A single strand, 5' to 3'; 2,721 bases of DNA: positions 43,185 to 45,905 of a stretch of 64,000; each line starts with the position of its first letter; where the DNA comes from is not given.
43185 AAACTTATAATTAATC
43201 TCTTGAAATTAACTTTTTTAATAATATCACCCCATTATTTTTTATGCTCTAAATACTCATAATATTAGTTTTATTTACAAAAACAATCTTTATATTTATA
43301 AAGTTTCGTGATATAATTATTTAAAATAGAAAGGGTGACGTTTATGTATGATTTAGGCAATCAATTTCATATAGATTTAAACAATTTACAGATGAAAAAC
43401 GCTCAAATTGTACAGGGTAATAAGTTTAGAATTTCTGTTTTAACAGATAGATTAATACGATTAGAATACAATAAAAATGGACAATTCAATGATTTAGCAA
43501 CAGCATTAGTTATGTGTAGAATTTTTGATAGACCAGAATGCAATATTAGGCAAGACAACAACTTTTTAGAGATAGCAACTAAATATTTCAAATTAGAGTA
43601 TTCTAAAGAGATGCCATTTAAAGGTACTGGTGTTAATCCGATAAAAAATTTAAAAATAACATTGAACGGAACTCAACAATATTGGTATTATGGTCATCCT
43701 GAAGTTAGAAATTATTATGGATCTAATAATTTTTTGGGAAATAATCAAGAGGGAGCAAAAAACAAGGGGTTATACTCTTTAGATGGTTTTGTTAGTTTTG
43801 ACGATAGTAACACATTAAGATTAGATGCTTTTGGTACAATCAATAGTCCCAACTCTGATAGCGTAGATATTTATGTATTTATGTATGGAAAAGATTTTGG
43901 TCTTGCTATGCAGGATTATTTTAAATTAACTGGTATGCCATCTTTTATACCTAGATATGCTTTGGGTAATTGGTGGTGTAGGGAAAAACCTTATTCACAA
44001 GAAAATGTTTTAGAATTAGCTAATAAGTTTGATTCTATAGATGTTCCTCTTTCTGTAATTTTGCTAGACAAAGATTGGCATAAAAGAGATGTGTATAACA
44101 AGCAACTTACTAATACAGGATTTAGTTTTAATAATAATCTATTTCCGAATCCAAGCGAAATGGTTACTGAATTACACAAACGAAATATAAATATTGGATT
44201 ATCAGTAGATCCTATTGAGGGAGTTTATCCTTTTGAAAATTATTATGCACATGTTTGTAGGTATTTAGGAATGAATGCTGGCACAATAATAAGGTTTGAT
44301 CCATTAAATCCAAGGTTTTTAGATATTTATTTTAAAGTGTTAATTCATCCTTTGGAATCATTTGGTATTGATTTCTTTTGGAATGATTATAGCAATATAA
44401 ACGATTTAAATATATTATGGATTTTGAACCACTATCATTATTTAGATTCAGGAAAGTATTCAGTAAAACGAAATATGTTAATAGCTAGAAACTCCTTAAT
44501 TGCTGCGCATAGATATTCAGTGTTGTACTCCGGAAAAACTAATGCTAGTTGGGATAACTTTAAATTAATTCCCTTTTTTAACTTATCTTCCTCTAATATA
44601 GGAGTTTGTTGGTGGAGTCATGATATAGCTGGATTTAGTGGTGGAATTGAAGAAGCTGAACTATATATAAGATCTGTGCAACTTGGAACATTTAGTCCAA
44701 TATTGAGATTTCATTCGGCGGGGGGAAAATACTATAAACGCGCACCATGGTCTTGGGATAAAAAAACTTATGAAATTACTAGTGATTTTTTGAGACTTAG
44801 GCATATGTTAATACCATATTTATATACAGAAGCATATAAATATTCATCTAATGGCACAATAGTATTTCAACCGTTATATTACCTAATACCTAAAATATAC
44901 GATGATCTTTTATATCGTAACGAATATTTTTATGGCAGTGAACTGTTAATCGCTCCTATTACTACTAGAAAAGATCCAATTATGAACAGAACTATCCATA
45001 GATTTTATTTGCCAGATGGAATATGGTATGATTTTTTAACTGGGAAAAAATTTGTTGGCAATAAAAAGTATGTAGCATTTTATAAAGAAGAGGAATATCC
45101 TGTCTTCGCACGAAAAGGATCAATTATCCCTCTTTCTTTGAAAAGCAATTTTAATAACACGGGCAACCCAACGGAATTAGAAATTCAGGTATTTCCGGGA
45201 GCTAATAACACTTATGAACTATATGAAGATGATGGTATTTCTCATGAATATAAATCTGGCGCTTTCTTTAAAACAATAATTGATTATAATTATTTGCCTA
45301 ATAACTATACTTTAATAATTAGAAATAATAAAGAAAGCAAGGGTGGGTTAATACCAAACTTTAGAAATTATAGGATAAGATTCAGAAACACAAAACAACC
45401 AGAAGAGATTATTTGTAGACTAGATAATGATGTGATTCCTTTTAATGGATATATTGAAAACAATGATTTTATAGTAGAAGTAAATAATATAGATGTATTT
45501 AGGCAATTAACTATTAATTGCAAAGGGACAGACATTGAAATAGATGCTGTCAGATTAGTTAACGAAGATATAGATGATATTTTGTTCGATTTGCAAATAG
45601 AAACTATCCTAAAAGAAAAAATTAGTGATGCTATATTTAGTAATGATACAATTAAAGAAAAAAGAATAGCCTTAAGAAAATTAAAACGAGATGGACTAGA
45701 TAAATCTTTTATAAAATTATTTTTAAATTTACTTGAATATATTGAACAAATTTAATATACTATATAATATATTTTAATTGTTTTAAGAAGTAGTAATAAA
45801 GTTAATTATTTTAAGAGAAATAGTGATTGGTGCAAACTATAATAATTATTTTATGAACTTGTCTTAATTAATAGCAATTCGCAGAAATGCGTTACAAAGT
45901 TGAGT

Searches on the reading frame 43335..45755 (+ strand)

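Call 55: search_protein_families(library=pfam, proteins=[window:43335-45755:+], max_evalue=0.0001)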
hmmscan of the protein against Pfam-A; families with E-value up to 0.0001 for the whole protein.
window:43335-45755:+ (806 aa): 3 families
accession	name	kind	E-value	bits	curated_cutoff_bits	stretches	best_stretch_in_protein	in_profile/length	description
PF01055.32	Glyco_hydro_31_2nd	-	2.5e-52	178.7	23.5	1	203-498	2-327/328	Glycosyl hydrolases family 31 TIM-barrel domain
PF21365.3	Glyco_hydro_31_3rd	-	3.8e-16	59.8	24.4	1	507-598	1-87/87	Glycosyl hydrolase family 31 C-terminal domain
PF17137.9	DUF5110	-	1.9e-12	47.5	27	1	614-685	1-70/71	Domain of unknown function (DUF5110)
